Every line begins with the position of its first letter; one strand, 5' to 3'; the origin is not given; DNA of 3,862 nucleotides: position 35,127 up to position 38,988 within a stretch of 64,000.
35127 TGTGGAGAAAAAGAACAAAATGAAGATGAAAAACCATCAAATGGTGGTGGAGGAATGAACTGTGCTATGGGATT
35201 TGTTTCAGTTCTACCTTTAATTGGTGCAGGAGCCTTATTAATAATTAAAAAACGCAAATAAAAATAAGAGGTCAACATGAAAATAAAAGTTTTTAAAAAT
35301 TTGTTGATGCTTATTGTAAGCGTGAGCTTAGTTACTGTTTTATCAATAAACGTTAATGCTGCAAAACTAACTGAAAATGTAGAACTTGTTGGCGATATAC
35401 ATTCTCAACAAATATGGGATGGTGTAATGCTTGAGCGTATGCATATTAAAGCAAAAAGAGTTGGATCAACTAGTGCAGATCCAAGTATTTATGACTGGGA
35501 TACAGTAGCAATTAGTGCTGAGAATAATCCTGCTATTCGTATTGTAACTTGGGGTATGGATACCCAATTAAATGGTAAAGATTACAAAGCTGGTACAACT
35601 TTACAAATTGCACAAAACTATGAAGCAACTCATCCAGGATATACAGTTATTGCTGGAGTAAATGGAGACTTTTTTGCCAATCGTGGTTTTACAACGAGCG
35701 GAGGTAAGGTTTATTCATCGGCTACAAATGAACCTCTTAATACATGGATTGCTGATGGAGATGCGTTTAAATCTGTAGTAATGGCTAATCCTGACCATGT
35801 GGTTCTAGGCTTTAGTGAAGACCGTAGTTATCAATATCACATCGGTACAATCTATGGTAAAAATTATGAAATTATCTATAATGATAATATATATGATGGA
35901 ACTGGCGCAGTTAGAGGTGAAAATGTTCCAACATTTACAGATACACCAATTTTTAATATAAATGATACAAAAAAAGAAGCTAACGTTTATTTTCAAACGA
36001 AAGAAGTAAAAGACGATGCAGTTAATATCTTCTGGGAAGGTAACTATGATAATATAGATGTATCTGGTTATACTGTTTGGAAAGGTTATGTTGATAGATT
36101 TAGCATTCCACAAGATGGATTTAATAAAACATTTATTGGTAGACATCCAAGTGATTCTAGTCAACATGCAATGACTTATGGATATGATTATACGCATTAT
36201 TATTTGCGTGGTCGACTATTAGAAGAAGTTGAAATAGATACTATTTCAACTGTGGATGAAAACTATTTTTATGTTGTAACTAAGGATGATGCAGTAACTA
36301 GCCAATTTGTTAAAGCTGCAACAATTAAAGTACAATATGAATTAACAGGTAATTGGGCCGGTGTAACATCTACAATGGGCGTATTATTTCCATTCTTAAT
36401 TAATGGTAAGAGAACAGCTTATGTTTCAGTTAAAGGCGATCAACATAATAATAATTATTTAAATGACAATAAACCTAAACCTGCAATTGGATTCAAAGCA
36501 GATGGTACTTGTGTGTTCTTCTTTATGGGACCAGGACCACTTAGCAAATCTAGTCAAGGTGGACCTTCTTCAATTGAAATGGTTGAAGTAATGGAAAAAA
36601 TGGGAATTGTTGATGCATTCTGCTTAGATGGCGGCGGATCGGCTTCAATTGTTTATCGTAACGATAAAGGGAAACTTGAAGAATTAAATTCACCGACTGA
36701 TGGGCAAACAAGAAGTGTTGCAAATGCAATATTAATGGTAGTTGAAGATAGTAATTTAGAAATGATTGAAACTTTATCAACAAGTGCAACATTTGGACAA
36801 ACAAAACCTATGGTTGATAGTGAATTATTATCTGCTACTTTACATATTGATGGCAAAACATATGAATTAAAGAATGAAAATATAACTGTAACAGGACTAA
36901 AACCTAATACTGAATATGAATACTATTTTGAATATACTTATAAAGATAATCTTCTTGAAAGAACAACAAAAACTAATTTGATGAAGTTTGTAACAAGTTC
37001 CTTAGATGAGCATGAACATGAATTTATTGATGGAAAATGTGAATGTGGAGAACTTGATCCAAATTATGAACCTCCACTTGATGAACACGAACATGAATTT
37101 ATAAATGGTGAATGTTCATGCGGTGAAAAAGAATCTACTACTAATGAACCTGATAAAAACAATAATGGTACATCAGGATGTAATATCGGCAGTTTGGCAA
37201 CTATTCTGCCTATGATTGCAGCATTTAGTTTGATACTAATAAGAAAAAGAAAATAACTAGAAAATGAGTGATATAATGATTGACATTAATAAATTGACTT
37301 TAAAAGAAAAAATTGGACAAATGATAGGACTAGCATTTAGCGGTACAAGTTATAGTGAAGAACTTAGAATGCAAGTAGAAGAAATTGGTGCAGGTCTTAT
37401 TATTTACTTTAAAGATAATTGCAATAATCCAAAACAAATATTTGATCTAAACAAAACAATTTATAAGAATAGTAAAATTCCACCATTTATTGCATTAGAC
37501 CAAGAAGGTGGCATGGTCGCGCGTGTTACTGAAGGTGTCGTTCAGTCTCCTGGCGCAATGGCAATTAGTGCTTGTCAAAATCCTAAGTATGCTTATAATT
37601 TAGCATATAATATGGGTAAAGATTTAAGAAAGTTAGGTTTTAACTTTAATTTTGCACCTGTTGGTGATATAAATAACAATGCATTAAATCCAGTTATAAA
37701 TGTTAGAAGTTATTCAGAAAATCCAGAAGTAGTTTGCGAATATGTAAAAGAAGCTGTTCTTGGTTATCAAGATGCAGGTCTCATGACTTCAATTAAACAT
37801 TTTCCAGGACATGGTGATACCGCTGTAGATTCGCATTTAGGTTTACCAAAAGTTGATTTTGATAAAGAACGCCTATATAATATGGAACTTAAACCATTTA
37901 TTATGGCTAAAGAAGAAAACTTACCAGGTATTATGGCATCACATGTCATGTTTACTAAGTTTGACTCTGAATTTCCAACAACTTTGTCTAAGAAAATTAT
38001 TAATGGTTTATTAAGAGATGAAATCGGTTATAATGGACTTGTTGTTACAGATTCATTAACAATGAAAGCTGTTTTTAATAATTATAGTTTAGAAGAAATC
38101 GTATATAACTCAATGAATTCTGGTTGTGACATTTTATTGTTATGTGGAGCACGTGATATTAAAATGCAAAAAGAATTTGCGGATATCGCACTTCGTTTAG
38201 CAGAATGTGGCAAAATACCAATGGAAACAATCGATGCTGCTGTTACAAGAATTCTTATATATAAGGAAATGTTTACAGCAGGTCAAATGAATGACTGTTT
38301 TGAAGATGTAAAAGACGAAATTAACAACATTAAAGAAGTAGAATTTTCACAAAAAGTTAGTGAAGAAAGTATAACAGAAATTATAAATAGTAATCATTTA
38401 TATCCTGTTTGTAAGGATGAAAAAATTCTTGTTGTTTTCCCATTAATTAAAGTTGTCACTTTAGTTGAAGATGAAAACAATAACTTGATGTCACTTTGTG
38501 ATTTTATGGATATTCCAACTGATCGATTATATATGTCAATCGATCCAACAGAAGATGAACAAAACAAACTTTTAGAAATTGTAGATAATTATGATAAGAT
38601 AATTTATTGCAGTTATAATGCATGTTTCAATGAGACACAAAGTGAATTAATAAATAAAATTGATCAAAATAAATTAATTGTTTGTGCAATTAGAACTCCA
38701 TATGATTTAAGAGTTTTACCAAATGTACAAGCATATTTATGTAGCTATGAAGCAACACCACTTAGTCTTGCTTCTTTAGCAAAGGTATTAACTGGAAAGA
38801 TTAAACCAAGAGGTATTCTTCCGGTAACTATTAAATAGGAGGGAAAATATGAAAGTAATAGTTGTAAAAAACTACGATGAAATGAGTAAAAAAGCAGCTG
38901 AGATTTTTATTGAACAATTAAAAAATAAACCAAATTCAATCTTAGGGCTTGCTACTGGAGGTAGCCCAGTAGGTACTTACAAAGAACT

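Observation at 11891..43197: Shared Gly-rich/Cys C-terminal tripartite tail on all five Sec-exported enzymes: candidate undescribed protein-sorting signal, no cognate processing enzyme in the window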

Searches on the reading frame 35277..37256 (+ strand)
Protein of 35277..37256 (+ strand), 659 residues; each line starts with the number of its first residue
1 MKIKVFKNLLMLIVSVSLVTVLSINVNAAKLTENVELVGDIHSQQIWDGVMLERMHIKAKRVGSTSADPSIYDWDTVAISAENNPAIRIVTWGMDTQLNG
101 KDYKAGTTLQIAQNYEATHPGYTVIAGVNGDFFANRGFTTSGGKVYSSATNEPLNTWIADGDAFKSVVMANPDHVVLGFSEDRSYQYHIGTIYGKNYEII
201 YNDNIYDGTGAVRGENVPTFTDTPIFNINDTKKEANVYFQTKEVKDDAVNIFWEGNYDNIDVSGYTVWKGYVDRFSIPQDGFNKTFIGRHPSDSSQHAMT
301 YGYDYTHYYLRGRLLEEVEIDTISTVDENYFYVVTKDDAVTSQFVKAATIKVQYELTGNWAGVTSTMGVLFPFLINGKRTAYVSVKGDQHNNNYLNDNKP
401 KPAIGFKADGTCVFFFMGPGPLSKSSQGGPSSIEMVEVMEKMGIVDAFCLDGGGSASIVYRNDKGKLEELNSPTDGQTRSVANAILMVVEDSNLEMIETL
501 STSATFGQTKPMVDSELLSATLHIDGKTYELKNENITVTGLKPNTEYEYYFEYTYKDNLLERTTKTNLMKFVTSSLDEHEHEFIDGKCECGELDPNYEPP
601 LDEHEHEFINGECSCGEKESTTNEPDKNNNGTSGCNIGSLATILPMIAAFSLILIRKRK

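Call 8: search_protein_families(library=ncbifam, proteins=[window:35277-37256:+], max_evalue=0.1)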
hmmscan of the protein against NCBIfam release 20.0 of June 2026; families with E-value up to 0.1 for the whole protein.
window:35277-37256:+ (659 aa): 0 families

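Call 10: search_protein_families(library=pfam, proteins=[window:35277-37256:+], max_evalue=0.01)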
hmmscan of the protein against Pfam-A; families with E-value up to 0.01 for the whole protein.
window:35277-37256:+ (659 aa): 1 family
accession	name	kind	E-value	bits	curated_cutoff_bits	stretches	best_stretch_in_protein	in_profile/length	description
PF09992.14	NAGPA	-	4.1e-19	69.8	25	1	334-486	44-167/169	Phosphodiester glycosidase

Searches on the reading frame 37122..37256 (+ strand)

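Call 9: search_protein_families(library=ncbifam, proteins=[window:37122-37256:+], max_evalue=10)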
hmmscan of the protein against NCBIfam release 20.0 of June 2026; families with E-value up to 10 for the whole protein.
window:37122-37256:+ (44 aa): 1 family
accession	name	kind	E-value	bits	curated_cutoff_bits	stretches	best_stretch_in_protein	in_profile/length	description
NF033507.3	Loki-CTERM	subfamily_domain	0.061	13.6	19.9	1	24-44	5-25/27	Loki-CTERM sorting domain-containing protein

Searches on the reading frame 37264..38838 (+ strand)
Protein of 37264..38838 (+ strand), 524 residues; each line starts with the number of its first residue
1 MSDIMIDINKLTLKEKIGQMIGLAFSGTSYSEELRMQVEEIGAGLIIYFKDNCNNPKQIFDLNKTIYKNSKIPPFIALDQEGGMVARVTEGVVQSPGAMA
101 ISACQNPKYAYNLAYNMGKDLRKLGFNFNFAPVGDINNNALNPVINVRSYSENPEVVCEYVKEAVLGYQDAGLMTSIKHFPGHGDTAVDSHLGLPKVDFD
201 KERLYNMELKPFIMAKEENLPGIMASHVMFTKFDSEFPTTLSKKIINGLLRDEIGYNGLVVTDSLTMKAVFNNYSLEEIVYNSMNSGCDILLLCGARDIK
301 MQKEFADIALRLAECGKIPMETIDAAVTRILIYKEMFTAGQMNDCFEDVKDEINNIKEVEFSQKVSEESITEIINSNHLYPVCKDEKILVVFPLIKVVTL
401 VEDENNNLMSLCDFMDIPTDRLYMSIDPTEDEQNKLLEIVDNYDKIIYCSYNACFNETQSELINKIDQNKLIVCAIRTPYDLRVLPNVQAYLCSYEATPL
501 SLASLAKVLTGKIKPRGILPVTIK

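Call 20: search_protein_families(library=pfam, proteins=[window:37264-38838:+], max_evalue=0.01)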
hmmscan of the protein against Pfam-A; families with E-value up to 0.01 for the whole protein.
window:37264-38838:+ (524 aa): 2 families
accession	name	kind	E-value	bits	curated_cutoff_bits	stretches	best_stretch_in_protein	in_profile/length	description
PF00933.27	Glyco_hydro_3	-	1.5e-77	261.6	27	1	12-331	1-314/316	Glycosyl hydrolase family 3 N terminal domain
PF01915.27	Glyco_hydro_3_C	-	0.00015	22.2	31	1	456-523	97-169/200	Glycosyl hydrolase family 3 C-terminal domain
